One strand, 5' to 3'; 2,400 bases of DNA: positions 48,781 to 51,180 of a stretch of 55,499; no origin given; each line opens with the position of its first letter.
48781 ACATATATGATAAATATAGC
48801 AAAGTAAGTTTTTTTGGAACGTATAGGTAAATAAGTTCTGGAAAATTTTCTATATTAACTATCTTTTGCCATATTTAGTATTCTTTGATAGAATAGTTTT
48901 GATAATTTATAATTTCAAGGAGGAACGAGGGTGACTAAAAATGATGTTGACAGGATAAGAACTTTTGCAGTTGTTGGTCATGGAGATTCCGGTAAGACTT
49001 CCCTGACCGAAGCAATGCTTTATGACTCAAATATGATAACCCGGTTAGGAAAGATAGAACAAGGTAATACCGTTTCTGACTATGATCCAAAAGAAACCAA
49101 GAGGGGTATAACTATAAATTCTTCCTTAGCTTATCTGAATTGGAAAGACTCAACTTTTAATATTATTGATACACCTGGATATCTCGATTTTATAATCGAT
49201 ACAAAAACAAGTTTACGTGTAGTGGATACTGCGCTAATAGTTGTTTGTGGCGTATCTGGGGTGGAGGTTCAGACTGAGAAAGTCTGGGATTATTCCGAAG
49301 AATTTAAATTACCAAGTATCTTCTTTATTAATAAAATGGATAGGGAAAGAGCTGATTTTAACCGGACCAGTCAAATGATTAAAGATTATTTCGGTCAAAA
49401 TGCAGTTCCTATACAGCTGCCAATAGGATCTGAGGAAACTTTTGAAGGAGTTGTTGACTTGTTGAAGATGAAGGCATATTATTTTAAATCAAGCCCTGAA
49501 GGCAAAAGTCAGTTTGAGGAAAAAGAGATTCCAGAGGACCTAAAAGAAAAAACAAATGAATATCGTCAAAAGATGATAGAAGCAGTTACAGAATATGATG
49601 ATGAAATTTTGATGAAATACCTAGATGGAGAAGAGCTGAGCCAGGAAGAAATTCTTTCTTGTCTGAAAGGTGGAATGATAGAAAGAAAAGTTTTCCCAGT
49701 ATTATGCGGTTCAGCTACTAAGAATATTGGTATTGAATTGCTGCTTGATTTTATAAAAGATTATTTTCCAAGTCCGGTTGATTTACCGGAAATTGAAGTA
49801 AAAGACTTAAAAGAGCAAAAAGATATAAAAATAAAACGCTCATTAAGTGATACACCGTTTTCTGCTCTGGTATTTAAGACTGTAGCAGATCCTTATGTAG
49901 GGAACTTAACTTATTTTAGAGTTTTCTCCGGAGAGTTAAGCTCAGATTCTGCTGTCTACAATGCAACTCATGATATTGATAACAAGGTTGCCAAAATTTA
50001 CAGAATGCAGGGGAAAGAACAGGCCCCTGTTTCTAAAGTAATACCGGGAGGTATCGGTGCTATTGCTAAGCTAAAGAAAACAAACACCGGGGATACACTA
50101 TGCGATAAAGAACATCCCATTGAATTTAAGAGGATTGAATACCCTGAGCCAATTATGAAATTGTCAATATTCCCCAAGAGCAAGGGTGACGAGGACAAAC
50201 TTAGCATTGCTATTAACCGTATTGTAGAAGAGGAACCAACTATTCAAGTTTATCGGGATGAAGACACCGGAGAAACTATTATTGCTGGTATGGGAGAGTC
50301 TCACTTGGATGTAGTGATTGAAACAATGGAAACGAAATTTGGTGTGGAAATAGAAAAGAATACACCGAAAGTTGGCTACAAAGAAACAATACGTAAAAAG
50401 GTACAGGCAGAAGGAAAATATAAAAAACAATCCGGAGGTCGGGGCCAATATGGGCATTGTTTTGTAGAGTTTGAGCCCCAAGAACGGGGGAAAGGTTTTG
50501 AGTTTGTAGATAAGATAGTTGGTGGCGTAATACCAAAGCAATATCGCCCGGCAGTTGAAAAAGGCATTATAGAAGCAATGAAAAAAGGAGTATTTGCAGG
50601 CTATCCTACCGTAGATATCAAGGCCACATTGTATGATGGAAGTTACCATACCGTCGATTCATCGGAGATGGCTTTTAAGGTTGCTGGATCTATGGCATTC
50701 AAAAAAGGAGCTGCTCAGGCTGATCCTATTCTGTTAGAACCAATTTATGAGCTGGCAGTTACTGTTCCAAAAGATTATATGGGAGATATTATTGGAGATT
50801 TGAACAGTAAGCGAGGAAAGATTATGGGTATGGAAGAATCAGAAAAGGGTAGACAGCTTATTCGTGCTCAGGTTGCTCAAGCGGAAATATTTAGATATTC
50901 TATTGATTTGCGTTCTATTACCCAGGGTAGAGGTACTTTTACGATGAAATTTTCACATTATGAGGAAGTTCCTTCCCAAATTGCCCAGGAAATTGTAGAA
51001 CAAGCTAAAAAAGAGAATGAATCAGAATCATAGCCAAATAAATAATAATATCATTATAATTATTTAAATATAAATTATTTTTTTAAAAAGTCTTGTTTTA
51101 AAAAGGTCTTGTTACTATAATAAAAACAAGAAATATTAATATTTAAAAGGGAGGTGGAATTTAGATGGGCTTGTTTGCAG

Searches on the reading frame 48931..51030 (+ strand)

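Call 56: search_protein_families(library=ncbifam, proteins=[window:48931-51030:+], max_evalue=1e-10)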
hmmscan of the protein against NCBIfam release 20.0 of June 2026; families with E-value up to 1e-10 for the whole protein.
window:48931-51030:+ (700 aa): 24 families
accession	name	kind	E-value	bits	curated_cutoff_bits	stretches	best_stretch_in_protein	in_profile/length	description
NF009381.0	PRK12740.1-5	subfamily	5.2e-292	970.4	583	1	1-697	1-690/692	elongation factor G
TIGR00484.1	EF-G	equivalog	5.7e-254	844.4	659.4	1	4-693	5-690/691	elongation factor G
NF009891.0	PRK13351.1-1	equivalog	3e-202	673.8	597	1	1-695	1-680/681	elongation factor G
NF009377.1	PRK12740.1-1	equivalog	8.2e-197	655.8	890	1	4-688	8-698/700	elongation factor G-like protein EF-G2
NF058620.1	EFG2_Bacteroid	exception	3.2e-184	614.2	1000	2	5-520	5-511/717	elongation factor G2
NF009379.0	PRK12740.1-3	equivalog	2e-174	581.9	513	1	7-694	6-672/674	elongation factor G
NF012153.1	tet_protect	equivalog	1.8e-106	356.8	775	2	208-677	172-614/614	tetracycline resistance ribosomal protection protein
TIGR00490.1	aEF-2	equivalog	1.4e-76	258.1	738.45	3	268-491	243-473/720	elongation factor EF-2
NF033148.1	tet_protect_M_W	exception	4.9e-68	230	1100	2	11-159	5-153/639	TetM/TetW/TetO/TetS family tetracycline resistance ribosomal protection protein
NF001964.0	PRK00741.1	equivalog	2.7e-66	224.1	473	1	3-480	6-466/529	peptide chain release factor 3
NF000120.3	47473_otr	exception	1.3e-65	222.2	900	2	212-670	174-606/608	tetracycline resistance ribosomal protection protein Otr(A)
NF012155.1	tet_protect_M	exception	3.1e-58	197.4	1420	2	10-156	4-150/639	tetracycline resistance ribosomal protection protein Tet(M)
NF009892.0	PRK13351.1-3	equivalog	4.8e-55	187.2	640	2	9-157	3-156/623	elongation factor G-like protein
NF012154.0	tet_protect_Q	exception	5.9e-54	183.4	1425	2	12-162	6-156/638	tetracycline resistance ribosomal protection protein Tet(Q)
TIGR01394.1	TypA_BipA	equivalog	1.2e-52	179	757.3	2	9-154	1-144/594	translational GTPase TypA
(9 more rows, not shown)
